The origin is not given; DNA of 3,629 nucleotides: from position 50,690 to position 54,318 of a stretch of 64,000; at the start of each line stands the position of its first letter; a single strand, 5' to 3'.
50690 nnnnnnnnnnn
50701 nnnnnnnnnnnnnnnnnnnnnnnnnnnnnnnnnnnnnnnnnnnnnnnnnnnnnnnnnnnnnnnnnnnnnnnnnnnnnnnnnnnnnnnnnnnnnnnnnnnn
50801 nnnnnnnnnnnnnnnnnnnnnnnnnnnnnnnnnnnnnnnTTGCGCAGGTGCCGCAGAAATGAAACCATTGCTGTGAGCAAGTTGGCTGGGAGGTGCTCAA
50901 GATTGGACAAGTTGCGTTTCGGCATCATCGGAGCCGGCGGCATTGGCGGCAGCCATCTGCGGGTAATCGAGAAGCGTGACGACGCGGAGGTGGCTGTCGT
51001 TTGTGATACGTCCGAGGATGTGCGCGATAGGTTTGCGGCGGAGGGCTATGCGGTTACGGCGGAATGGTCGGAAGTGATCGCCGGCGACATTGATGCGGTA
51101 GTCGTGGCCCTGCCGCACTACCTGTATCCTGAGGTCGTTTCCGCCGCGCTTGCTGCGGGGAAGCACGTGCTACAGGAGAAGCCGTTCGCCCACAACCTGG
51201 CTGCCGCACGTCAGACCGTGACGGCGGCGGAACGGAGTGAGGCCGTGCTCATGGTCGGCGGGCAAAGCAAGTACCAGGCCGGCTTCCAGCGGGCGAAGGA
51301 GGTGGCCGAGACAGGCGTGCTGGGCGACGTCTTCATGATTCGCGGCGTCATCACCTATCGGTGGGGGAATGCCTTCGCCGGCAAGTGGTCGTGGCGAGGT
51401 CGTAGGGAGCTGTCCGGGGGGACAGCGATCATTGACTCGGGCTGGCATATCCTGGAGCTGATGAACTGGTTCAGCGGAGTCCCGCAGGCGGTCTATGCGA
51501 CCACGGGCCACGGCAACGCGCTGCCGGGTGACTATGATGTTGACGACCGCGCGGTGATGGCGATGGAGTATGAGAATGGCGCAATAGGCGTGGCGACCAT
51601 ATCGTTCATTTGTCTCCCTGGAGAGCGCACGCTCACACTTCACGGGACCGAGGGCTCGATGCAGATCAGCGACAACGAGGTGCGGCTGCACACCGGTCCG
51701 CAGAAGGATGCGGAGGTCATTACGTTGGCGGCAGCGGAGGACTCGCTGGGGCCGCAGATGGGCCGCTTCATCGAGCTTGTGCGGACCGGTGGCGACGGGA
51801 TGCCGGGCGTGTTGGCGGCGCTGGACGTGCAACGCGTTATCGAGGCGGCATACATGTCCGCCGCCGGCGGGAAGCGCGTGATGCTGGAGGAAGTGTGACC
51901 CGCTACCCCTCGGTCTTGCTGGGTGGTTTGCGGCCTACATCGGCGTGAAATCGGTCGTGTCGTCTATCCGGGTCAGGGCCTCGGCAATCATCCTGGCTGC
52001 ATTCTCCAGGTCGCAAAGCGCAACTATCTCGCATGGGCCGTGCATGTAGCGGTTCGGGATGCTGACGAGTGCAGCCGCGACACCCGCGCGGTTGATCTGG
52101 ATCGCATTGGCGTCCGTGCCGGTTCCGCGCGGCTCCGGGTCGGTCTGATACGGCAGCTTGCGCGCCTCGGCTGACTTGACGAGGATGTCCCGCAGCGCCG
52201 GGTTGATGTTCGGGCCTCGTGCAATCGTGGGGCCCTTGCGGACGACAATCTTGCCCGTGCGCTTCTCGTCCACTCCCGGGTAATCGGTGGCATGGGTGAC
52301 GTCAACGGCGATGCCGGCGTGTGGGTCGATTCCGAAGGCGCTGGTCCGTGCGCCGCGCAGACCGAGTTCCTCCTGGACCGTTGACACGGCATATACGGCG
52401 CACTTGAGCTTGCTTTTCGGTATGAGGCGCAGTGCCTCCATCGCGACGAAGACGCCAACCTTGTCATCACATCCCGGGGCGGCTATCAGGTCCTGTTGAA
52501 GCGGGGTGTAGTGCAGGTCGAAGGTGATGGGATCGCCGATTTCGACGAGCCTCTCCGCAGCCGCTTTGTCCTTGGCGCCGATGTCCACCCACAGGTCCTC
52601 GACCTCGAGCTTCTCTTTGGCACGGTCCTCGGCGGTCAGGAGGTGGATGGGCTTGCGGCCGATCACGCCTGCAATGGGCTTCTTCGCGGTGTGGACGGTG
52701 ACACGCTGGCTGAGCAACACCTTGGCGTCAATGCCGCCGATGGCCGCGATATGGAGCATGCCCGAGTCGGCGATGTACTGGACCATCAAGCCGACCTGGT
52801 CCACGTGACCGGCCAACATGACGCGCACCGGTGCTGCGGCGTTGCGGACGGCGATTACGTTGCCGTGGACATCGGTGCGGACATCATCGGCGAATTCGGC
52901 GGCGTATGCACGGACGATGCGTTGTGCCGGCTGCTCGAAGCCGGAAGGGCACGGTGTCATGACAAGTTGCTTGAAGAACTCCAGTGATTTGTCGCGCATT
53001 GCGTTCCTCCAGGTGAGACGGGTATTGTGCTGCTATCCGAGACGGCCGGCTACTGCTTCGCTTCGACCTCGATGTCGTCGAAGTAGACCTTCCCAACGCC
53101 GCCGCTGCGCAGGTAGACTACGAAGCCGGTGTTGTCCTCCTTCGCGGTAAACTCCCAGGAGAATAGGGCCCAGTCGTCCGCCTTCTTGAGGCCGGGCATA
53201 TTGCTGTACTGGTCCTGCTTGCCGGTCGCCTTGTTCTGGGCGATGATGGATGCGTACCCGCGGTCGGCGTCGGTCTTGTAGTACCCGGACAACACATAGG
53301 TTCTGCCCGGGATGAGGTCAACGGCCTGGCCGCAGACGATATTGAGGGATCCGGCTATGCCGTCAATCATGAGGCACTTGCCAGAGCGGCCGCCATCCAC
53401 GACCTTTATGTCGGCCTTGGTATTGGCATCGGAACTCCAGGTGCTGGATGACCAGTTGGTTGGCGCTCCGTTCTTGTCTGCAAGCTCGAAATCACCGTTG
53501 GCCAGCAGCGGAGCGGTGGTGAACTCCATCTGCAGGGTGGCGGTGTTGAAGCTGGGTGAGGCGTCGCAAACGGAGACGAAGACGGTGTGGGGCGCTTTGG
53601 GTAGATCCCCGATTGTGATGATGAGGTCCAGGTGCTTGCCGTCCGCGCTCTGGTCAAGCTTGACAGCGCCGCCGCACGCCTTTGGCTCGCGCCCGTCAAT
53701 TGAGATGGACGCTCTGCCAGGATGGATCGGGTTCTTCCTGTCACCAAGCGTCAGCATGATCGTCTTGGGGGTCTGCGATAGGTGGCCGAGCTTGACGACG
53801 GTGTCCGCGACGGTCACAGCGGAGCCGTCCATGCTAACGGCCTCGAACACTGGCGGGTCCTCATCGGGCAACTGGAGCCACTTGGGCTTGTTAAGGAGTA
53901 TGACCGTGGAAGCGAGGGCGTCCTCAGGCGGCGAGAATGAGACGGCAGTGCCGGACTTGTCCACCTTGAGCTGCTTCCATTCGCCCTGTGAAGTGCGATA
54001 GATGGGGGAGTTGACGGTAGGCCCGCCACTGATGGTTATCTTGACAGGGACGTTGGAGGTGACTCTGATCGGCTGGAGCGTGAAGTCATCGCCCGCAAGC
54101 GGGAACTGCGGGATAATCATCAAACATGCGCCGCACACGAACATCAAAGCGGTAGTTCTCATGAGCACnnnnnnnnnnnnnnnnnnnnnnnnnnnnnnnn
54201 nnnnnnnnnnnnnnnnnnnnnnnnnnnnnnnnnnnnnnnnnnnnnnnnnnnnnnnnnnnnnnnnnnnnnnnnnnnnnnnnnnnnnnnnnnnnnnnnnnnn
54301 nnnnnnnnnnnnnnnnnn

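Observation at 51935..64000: Candidate undescribed glycan-foraging system: GH-like enzymes + stand-alone CBM proteins + peptidase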

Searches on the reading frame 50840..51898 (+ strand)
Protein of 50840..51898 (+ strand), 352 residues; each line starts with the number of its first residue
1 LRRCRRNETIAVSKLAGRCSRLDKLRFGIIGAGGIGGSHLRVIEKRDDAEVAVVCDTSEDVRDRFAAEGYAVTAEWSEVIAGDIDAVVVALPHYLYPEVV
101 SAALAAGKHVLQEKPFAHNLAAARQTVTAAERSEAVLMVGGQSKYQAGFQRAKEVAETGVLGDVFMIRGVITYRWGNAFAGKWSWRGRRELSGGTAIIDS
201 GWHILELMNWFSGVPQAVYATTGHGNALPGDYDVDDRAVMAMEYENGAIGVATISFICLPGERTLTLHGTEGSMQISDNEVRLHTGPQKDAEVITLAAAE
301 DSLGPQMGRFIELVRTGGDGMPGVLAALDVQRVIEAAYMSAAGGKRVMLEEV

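Call 57: search_protein_families(library=pfam, proteins=[window:50840-51898:+], max_evalue=0.001)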
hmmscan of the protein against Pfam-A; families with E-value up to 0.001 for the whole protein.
window:50840-51898:+ (352 aa): 6 families
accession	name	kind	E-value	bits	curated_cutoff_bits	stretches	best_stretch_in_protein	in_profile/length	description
PF22725.1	GFO_IDH_MocA_C3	-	2.1e-27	96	27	1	149-274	1-123/124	GFO/IDH/MocA C-terminal domain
PF01408.29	GFO_IDH_MocA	-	9.2e-23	81.7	24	1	25-140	1-119/120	Oxidoreductase family, NAD-binding Rossmann fold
PF02894.22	GFO_IDH_MocA_C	-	9.9e-23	81.5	22.9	1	154-349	2-218/218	Oxidoreductase family, C-terminal alpha/beta domain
PF03435.24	Sacchrp_dh_NADP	-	1.1e-06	29.5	25.1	1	28-121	2-98/129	Saccharopine dehydrogenase NADP binding domain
PF03807.23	F420_oxidored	-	4.4e-06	27.6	21.6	1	27-109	2-87/94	NADP oxidoreductase coenzyme F420-dependent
PF01118.30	Semialdhyde_dh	-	0.00072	20.4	26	0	28-110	3-93/121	Semialdehyde dehydrogenase, NAD binding domain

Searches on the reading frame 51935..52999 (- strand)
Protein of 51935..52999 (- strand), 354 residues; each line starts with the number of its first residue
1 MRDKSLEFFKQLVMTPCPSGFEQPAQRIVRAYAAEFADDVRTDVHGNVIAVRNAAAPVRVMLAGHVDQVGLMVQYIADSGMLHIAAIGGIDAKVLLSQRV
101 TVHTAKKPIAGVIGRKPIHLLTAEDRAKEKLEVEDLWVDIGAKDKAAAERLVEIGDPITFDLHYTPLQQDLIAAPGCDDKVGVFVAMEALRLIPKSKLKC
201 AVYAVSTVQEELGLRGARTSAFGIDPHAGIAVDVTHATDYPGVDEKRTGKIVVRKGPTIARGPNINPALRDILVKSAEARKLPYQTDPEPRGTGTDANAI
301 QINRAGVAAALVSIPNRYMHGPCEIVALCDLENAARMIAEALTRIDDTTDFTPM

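Call 4: search_protein_families(library=pfam, proteins=[window:51935-52999:-], max_evalue=0.1)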
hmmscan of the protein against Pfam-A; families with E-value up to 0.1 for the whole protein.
window:51935-52999:- (354 aa): 5 families
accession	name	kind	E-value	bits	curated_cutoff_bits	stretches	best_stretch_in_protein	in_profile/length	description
PF05343.19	Peptidase_M42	-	3.1e-86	289.5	23.2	1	46-337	1-292/292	M42 glutamyl aminopeptidase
PF01546.33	Peptidase_M20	-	5.1e-09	36.8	24.6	1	177-343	34-205/206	Peptidase family M20/M25/M40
PF04389.22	Peptidase_M28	-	8.1e-05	22.9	21.3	1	177-337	30-185/193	Peptidase family M28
PF02127.20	Peptidase_M18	-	0.02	14.2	24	0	168-214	225-274/432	Aminopeptidase I zinc metalloprotease (M18)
PF09505.15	Dimeth_Pyl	-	0.048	12.7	25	1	63-120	355-412/463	Dimethylamine methyltransferase (Dimeth_PyL)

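Call 5: search_protein_families(library=ncbifam, proteins=[window:51935-52999:-], max_evalue=0.1)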
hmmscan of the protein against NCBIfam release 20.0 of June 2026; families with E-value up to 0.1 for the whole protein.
window:51935-52999:- (354 aa): 16 families
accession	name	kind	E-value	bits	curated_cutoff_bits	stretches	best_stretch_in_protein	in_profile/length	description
NF040822.1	lys_aminopep_Arch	equivalog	8.7e-76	255.2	700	1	6-344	4-337/345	lysyl aminopeptidase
NF007421.0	PRK09961.1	equivalog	7.6e-49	166.4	412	1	6-347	3-335/345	aminopeptidase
TIGR03107.1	glu_aminopep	equivalog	5e-44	150.6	469.7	1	17-349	12-345/350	glutamyl aminopeptidase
NF007367.0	PRK09864.1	equivalog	1.9e-39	135.4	569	1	6-345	3-341/356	aminopeptidase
TIGR03106.1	trio_M42_hydro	equivalog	4.5e-16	58.7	397.75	1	8-250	8-253/343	osmoprotectant NAGGN system M42 family peptidase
NF003367.0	PRK04443.1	equivalog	4.7e-08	32.7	363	1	3-97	7-98/349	[LysW]-lysine hydrolase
TIGR01883.1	PepT-like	hypoth_equivalog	5.4e-07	28.9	274.25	2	176-219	98-142/361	peptidase T-like protein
TIGR01900.1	dapE-gram_pos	equivalog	1.5e-05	24.1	304.2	1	3-94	3-94/351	succinyl-diaminopimelate desuccinylase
NF009555.0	PRK13004.1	equivalog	0.00049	19.1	321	1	4-71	16-83/399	YgeY family selenium metabolism-linked hydrolase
TIGR01902.1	dapE-lys-deAc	subfamily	0.00057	19.2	163.1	1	7-98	1-89/340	N-acetyl-ornithine/N-acetyl-lysine deacetylase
TIGR01892.1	AcOrn-deacetyl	equivalog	0.0044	16.1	297.7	1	171-220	92-141/365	acetylornithine deacetylase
NF002600.0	PRK02256.1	equivalog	0.023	13.3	529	0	166-217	249-298/463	aminopeptidase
NF003976.0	PRK05469.1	subfamily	0.031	13.1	255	0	176-219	139-183/409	tripeptide aminopeptidase PepT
NF009920.0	PRK13381.1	subfamily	0.04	12.7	293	0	176-219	142-186/412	peptidase T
NF038342.1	FACL_FadD6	exception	0.057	11.7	975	1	25-106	71-152/584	long-chain-acyl-CoA synthetase FadD6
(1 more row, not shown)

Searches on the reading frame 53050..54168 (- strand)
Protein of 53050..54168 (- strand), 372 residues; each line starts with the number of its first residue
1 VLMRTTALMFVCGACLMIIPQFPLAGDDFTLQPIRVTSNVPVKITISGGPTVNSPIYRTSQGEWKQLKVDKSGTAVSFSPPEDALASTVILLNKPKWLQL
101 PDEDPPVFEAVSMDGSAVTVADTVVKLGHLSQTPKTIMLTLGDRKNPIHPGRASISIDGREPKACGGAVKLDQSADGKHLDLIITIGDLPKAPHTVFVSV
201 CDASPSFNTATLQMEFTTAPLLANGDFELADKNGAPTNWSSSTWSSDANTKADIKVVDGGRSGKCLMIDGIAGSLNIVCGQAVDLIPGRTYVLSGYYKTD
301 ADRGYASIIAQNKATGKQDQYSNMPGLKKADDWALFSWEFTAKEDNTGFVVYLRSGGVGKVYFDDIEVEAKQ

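Call 4: search_protein_families(library=pfam, proteins=[window:53050-54168:-], max_evalue=0.1)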
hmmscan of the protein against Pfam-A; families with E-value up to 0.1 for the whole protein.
window:53050-54168:- (372 aa): 2 families
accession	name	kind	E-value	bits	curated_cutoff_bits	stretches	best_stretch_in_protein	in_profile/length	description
PF02018.23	CBM_4_9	-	7.8e-06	26.7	25.9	1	221-355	3-131/136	Carbohydrate binding domain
PF22637.2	CBM_4_9_1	-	0.051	14.3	27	1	266-367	47-147/148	BppA domain 1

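Call 5: search_protein_families(library=ncbifam, proteins=[window:53050-54168:-], max_evalue=0.1)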
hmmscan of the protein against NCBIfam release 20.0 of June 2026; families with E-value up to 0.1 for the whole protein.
window:53050-54168:- (372 aa): 2 families
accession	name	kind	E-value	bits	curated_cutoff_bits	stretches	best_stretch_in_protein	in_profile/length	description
NF048003.1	GTA_spike_fiber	domain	4.3e-05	24.1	36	1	237-370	14-163/182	phage head spike fiber domain-containing protein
TIGR04362.1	choice_anch_C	subfamily_domain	0.033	14.4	120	0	221-347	2-135/157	choice-of-anchor C family protein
